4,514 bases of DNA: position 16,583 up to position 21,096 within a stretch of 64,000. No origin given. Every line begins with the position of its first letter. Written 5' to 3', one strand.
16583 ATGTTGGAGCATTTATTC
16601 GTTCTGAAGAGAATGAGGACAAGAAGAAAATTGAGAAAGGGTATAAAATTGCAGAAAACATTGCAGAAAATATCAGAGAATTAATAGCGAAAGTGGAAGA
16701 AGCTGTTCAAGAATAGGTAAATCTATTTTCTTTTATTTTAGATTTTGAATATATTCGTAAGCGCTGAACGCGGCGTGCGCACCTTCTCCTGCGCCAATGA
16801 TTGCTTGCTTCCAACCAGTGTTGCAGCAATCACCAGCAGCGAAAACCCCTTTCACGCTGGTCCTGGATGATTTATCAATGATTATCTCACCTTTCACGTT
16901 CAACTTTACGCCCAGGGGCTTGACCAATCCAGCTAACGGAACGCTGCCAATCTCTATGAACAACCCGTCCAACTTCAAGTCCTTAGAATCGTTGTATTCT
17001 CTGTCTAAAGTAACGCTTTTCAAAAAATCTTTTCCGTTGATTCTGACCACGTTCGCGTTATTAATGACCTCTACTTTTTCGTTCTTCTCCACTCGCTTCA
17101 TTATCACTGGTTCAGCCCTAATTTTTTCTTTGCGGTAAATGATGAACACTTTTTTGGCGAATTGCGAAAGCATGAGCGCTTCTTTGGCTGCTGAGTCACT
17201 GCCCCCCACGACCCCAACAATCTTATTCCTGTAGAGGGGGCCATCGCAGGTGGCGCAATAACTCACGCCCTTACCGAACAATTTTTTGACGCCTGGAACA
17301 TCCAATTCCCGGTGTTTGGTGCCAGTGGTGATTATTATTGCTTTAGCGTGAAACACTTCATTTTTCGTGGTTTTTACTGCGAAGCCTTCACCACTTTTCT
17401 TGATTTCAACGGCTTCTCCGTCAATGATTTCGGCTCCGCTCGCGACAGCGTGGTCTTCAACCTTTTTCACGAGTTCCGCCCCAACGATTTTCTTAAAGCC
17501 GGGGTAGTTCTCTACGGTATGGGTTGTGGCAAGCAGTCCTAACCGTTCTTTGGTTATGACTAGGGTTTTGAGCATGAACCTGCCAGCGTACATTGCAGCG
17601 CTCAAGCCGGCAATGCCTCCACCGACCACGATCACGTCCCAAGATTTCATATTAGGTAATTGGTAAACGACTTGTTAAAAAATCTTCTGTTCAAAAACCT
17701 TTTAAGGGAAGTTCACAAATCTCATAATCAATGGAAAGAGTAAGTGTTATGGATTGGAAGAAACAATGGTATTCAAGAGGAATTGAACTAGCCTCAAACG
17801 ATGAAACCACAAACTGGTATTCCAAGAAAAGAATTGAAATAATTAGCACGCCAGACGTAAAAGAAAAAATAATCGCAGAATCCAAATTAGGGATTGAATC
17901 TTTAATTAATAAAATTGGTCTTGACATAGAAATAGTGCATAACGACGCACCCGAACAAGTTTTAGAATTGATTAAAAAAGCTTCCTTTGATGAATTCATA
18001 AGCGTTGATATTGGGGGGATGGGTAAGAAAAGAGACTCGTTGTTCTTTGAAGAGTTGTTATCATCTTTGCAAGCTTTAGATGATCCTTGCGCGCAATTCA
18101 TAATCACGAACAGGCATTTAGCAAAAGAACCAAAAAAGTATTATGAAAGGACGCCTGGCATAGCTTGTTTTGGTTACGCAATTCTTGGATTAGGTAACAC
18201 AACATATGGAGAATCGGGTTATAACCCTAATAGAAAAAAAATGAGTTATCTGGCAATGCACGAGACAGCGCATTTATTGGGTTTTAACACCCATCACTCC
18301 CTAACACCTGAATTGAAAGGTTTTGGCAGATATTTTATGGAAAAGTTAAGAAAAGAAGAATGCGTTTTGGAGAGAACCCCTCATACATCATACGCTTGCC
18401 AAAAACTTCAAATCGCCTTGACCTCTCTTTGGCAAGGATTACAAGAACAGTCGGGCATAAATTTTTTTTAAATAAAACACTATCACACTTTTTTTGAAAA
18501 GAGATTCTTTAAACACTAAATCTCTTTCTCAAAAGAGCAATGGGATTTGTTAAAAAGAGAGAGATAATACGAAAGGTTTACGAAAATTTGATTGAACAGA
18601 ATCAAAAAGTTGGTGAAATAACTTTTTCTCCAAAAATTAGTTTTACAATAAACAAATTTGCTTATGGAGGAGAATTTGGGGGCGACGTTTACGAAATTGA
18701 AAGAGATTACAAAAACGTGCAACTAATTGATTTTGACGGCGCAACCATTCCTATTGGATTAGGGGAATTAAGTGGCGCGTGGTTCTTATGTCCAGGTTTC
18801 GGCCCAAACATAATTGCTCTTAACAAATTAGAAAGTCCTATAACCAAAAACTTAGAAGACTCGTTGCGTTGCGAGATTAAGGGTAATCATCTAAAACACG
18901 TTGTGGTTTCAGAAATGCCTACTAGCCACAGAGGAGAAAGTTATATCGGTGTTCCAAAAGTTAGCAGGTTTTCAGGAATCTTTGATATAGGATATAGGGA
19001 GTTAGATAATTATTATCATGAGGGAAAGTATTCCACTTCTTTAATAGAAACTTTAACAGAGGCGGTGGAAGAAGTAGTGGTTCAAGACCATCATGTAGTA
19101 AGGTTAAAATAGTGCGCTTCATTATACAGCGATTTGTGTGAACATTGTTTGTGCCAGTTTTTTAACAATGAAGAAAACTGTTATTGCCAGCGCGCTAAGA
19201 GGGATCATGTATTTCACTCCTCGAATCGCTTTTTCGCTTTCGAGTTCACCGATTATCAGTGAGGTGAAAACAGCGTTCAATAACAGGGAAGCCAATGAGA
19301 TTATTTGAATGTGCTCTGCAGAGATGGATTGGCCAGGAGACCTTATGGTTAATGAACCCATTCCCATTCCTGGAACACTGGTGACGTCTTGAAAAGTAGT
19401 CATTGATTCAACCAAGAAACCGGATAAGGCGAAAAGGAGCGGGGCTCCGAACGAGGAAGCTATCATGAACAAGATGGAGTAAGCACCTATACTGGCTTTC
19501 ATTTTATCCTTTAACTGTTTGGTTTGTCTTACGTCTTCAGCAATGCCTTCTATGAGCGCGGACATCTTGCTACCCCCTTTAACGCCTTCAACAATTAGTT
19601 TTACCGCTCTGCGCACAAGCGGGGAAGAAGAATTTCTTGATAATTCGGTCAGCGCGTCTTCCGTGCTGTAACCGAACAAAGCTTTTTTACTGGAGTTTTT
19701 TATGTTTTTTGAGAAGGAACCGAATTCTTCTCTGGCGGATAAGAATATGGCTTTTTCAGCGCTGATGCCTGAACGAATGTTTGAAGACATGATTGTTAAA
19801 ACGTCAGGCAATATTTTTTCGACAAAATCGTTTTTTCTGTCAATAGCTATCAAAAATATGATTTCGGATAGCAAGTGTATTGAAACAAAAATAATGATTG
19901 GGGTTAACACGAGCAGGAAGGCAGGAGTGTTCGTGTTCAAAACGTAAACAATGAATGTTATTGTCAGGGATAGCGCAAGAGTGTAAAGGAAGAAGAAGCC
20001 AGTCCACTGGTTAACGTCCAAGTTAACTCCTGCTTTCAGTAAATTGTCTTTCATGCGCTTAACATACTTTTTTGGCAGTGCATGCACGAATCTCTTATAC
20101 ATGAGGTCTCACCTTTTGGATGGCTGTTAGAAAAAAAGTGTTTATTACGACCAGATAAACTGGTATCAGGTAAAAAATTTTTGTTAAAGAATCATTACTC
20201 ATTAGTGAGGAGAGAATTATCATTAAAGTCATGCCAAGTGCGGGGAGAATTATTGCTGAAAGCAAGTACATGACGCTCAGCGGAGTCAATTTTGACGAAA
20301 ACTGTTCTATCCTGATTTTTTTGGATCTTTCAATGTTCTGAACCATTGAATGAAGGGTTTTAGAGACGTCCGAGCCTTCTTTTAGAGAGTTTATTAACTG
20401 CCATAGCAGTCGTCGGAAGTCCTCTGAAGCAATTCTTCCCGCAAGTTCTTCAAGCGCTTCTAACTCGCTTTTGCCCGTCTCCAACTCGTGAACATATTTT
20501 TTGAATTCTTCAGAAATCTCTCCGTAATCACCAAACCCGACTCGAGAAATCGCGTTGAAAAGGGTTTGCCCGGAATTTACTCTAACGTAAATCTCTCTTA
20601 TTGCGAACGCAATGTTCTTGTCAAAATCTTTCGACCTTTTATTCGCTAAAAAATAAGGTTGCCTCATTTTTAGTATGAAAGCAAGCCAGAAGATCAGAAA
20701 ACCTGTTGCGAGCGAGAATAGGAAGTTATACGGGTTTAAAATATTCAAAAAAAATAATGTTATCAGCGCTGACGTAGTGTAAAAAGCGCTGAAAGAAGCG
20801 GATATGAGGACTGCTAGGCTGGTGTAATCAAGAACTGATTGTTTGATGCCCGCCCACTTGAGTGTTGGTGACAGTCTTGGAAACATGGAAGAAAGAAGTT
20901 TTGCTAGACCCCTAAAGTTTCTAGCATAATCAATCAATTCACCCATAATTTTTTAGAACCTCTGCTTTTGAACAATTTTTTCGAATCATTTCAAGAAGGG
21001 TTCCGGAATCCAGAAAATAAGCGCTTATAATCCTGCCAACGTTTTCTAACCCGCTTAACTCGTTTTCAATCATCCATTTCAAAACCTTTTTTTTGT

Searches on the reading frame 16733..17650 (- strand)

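Call 96: search_protein_families(library=pfam, proteins=[window:16733-17650:-], max_evalue=0.001)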
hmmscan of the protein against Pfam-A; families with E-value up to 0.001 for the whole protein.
window:16733-17650:- (305 aa): 10 families
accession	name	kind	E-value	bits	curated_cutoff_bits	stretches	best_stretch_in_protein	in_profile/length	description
PF07992.20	Pyr_redox_2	-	8.9e-43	147.2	26.1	1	5-289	2-290/291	Pyridine nucleotide-disulphide oxidoreductase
PF13738.12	Pyr_redox_3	-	8.5e-20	71.6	30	1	81-273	105-305/305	Pyridine nucleotide-disulphide oxidoreductase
PF00070.33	Pyr_redox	-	6.8e-13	49.4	22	1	145-215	2-79/82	Pyridine nucleotide-disulphide oxidoreductase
PF01266.30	DAO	-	1.2e-10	41.9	27.9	2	5-42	1-38/353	FAD dependent oxidoreductase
PF00890.30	FAD_binding_2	-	1.5e-07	31.4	20.4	1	5-36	1-32/414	FAD binding domain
PF01134.28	GIDA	-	1.2e-06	28.4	22.1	1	5-35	1-31/391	Glucose inhibited division protein A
PF12831.13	FAD_oxidored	-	3.8e-05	23.6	27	1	5-53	1-50/416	FAD dependent oxidoreductase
PF13450.12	NAD_binding_8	-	7.8e-05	23.3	21.9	1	8-61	1-52/68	NAD(P)-binding Rossmann-like domain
PF03486.20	HI0933_like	-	0.00014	21.9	50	0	5-35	2-32/244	HI0933-like protein Rossmann domain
PF01946.23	Thi4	-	0.00095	18.9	26.2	0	4-34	18-49/235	Thi4 family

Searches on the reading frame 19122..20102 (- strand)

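Call 92: search_protein_families(library=pfam, proteins=[window:19122-20102:-], max_evalue=0.01)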
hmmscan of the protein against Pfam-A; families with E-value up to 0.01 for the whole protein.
window:19122-20102:- (326 aa): 1 family
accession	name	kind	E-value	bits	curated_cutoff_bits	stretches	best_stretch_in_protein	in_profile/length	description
PF00482.28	T2SSF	-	8.2e-10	39.2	25.2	1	102-226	2-123/125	Type II secretion system (T2SS), protein F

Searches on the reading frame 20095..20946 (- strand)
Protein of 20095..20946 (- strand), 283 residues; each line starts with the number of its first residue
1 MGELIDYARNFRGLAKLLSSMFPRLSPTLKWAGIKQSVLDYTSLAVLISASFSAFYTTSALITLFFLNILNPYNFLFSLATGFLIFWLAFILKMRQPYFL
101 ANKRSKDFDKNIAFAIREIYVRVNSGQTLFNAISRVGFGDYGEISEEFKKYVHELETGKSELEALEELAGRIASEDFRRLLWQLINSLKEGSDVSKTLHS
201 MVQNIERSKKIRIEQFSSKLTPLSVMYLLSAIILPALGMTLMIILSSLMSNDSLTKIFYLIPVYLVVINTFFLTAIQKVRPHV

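Call 92: search_protein_families(library=pfam, proteins=[window:20095-20946:-], max_evalue=0.01)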
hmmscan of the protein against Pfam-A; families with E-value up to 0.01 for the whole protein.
window:20095-20946:- (283 aa): 1 family
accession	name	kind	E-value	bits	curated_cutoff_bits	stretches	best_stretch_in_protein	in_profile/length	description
PF00482.28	T2SSF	-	3.1e-18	66.4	25.2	1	116-241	2-124/125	Type II secretion system (T2SS), protein F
